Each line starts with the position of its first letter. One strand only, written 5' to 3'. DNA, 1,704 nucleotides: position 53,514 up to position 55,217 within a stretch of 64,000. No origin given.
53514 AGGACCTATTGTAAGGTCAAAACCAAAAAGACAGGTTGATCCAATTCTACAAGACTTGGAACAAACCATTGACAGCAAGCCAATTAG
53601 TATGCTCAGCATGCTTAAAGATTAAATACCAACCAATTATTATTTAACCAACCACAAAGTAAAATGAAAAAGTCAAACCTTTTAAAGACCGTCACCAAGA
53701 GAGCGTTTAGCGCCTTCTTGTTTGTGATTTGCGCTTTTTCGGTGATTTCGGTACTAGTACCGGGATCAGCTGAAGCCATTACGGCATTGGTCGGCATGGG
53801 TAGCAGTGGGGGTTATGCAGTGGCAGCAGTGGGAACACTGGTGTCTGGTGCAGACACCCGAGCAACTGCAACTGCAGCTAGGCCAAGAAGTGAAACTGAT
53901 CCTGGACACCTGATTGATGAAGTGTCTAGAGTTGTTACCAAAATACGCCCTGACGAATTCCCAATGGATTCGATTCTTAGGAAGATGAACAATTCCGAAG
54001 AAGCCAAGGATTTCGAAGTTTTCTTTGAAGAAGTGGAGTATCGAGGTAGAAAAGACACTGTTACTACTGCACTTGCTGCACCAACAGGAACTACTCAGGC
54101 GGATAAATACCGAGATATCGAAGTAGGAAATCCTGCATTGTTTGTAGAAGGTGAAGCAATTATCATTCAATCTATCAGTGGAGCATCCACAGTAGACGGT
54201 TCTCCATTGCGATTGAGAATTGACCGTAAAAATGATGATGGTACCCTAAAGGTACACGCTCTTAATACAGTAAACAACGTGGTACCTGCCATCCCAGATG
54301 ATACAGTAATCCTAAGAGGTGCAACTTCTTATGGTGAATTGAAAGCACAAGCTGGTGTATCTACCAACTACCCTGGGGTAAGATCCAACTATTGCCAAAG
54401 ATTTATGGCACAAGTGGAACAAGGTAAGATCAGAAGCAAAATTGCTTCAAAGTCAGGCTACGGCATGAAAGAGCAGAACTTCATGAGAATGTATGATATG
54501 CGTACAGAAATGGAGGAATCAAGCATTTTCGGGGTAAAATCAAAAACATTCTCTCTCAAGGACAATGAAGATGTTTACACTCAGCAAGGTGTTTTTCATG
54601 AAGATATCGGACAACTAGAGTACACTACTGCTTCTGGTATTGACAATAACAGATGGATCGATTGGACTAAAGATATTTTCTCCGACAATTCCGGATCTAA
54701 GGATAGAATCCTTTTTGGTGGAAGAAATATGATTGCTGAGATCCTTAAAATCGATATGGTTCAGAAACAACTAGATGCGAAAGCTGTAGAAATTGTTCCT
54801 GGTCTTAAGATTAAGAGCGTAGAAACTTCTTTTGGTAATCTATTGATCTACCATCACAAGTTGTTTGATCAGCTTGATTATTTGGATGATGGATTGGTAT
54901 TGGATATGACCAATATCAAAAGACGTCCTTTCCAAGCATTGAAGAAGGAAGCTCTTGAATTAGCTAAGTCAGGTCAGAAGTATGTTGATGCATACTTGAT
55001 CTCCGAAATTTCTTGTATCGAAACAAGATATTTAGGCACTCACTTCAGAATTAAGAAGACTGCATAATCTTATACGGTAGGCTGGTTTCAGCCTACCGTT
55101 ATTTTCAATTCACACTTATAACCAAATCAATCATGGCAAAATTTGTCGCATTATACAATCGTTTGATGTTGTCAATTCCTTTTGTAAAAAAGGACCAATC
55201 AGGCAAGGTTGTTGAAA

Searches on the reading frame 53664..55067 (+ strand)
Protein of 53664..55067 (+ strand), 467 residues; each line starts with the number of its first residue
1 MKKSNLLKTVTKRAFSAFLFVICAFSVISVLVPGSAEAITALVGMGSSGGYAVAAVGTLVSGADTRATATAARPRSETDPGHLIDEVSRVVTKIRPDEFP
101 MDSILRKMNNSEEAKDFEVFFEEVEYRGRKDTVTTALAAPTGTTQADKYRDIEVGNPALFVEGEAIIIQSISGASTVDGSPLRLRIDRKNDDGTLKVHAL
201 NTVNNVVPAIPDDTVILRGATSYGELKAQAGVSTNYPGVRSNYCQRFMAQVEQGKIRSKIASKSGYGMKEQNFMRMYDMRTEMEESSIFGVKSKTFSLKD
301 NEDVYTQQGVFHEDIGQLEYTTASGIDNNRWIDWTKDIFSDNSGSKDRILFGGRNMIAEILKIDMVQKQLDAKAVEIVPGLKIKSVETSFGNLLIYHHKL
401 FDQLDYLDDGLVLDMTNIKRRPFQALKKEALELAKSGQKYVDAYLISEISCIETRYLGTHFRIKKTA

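Call 11: search_protein_families(library=pfam, proteins=[window:53664-55067:+], max_evalue=0.001)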
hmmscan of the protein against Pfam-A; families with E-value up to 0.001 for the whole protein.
window:53664-55067:+ (467 aa): 1 family
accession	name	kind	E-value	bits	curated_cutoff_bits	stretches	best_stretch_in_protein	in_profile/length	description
PF17236.8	SU10_MCP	-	1.6e-19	71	24.1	1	85-465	12-290/292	SU10 major capsid protein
